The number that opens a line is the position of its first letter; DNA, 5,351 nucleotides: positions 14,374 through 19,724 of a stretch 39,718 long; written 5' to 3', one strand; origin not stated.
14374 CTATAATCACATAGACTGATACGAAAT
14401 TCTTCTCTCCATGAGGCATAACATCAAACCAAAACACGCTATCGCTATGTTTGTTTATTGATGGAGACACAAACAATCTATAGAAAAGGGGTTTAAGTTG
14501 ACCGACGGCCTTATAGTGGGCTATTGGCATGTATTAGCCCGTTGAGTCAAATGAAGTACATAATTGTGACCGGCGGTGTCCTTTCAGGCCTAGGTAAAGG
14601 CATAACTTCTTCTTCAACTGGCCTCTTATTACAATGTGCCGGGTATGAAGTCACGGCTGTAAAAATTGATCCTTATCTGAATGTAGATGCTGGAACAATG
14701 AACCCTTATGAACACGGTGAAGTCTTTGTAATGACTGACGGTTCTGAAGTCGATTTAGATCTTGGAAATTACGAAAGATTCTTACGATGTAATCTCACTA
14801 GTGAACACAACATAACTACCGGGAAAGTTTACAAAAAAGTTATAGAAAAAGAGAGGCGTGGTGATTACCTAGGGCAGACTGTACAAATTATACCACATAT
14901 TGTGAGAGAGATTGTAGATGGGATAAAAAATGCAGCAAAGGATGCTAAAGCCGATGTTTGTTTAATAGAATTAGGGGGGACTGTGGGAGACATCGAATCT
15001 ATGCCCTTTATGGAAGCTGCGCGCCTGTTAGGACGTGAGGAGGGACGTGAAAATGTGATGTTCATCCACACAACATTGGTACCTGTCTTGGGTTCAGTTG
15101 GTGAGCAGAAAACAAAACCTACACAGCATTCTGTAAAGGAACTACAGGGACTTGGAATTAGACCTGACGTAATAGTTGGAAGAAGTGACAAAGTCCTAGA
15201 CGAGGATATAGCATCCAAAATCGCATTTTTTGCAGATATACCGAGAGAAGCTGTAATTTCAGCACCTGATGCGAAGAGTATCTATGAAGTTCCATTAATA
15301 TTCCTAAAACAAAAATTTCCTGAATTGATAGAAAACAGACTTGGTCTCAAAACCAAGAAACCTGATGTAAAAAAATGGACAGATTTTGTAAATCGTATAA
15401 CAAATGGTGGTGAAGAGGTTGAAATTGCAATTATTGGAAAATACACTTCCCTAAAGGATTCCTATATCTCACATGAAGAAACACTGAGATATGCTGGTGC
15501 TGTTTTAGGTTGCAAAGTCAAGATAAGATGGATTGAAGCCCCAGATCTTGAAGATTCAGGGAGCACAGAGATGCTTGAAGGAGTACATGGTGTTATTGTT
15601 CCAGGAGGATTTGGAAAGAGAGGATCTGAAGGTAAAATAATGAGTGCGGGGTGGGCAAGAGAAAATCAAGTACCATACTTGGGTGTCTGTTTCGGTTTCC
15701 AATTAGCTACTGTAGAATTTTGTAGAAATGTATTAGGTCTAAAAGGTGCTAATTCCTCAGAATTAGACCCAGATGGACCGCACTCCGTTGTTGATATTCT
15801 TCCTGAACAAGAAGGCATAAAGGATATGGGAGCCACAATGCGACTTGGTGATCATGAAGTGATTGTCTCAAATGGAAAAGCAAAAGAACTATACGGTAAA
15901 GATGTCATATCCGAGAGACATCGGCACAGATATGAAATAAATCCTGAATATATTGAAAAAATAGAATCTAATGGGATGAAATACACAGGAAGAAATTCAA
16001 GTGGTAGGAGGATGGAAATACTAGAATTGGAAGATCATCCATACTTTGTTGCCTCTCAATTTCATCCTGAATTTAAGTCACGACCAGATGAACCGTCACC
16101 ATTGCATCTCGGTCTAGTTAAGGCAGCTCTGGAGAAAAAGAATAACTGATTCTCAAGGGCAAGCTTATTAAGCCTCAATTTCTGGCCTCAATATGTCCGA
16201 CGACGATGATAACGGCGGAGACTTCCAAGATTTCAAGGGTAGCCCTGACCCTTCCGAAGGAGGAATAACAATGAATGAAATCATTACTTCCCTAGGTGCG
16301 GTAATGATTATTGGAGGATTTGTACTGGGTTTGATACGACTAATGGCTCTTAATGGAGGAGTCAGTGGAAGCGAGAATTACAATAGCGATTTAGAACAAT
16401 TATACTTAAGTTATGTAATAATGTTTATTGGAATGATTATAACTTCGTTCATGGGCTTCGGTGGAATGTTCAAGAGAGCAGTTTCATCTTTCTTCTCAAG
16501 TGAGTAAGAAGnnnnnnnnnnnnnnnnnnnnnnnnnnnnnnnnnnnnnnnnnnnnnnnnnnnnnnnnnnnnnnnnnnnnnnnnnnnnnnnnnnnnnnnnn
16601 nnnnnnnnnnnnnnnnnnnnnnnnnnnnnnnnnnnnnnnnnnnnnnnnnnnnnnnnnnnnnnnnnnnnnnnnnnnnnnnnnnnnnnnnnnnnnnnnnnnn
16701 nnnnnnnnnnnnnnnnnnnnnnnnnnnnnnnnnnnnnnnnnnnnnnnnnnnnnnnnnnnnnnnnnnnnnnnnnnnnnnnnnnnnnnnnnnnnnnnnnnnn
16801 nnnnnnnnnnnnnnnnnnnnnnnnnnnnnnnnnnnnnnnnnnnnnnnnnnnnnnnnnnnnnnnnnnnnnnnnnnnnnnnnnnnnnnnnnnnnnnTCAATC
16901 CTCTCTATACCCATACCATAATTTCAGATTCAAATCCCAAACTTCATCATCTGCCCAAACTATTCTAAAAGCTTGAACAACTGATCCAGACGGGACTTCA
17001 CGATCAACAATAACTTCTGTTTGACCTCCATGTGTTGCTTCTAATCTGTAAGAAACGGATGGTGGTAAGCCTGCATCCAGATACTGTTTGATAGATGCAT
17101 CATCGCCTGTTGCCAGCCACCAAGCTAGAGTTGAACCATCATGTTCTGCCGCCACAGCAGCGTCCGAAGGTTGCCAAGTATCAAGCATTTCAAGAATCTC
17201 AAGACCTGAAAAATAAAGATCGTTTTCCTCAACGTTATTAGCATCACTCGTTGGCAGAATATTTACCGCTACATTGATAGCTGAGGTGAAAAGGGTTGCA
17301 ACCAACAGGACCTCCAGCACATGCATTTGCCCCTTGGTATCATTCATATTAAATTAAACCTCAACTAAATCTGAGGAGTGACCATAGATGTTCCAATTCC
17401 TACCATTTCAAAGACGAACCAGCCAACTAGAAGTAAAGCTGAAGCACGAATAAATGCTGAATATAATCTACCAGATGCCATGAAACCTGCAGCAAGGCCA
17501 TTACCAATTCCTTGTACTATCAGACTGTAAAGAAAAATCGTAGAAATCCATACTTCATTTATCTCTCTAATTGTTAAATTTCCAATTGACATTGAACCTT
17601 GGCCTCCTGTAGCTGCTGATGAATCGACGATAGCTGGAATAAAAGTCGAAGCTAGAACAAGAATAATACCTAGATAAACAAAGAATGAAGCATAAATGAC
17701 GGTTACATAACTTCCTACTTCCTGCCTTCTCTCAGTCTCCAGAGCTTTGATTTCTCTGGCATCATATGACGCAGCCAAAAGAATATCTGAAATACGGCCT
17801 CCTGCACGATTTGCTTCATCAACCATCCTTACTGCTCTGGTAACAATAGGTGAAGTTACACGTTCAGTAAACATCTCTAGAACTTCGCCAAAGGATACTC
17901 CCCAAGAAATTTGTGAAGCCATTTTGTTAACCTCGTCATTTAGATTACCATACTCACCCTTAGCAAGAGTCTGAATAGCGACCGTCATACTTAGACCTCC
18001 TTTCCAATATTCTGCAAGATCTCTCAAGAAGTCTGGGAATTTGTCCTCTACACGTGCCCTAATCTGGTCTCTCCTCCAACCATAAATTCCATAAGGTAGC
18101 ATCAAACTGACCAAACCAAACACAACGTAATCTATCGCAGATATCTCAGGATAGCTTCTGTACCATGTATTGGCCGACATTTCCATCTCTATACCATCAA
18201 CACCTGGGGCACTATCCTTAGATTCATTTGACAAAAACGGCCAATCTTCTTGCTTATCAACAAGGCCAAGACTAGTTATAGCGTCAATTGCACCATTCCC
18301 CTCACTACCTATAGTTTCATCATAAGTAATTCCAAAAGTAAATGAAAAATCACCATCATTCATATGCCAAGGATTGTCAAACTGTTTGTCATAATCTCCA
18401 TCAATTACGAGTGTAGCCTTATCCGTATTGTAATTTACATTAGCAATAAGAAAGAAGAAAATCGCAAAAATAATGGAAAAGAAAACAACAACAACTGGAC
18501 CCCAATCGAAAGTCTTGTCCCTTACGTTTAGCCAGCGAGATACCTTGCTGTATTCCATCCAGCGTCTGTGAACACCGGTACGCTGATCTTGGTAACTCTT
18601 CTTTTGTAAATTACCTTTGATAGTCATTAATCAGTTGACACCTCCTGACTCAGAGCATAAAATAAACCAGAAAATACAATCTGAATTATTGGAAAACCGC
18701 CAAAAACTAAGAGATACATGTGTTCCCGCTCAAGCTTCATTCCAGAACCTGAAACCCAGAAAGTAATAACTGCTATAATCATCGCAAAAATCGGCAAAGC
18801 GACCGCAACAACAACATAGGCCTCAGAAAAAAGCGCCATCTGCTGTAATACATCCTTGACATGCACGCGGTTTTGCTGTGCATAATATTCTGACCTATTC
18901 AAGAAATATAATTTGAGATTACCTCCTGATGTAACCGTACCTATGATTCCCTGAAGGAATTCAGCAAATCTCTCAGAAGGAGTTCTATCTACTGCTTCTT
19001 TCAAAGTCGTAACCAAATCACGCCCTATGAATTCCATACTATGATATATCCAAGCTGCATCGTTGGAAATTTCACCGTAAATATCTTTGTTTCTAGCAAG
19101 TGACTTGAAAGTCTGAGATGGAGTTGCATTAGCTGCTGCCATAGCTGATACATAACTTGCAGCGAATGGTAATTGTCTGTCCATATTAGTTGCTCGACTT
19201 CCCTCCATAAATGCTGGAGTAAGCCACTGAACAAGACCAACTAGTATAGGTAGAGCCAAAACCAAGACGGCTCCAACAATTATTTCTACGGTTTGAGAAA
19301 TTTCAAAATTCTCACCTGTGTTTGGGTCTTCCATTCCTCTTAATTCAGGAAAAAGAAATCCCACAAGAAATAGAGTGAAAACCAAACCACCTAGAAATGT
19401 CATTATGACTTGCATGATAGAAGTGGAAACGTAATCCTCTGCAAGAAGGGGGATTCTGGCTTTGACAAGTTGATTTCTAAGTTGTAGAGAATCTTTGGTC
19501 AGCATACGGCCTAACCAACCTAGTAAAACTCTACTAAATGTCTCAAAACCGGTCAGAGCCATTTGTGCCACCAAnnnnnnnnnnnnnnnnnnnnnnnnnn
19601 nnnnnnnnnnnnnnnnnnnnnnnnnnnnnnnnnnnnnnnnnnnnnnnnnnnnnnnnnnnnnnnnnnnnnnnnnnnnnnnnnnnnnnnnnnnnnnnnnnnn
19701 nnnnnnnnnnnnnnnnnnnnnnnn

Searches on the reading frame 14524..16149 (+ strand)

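Call 32: search_protein_families(library=pfam, proteins=[window:14524-16149:+], max_evalue=0.01)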
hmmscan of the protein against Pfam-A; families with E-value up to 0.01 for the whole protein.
window:14524-16149:+ (541 aa): 2 families
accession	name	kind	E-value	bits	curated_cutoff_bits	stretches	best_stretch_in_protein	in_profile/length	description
PF06418.20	CTP_synth_N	-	4e-120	400.6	26.1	1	11-275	1-265/265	CTP synthase N-terminus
PF00117.34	GATase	-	6e-38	130.8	22.8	1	310-533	2-189/190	Glutamine amidotransferase class-I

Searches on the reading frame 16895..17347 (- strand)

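Call 32: search_protein_families(library=pfam, proteins=[window:16895-17347:-], max_evalue=0.01)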
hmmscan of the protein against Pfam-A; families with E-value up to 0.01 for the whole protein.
window:16895-17347:- (150 aa): 1 family
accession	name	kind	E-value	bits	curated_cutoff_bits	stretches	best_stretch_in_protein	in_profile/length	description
PF23959.1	DUF7288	-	0.0074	17.1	27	0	5-132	1-140/184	Family of unknown function (DUF7288)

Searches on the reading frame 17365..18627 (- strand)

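Call 33: search_protein_families(library=pfam, proteins=[window:17365-18627:-], max_evalue=0.01)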
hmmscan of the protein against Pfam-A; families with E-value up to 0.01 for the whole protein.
window:17365-18627:- (420 aa): 1 family
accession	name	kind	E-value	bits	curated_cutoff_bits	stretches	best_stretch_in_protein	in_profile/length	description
PF00482.28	T2SSF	-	6.9e-12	45.9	25.2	1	200-325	1-123/125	Type II secretion system (T2SS), protein F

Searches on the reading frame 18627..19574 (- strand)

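Call 33: search_protein_families(library=pfam, proteins=[window:18627-19574:-], max_evalue=0.01)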
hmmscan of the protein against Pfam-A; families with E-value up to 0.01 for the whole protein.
window:18627-19574:- (315 aa): 1 family
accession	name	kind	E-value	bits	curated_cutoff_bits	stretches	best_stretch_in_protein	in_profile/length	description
PF00482.28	T2SSF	-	9e-13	48.7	25.2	1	140-267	3-124/125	Type II secretion system (T2SS), protein F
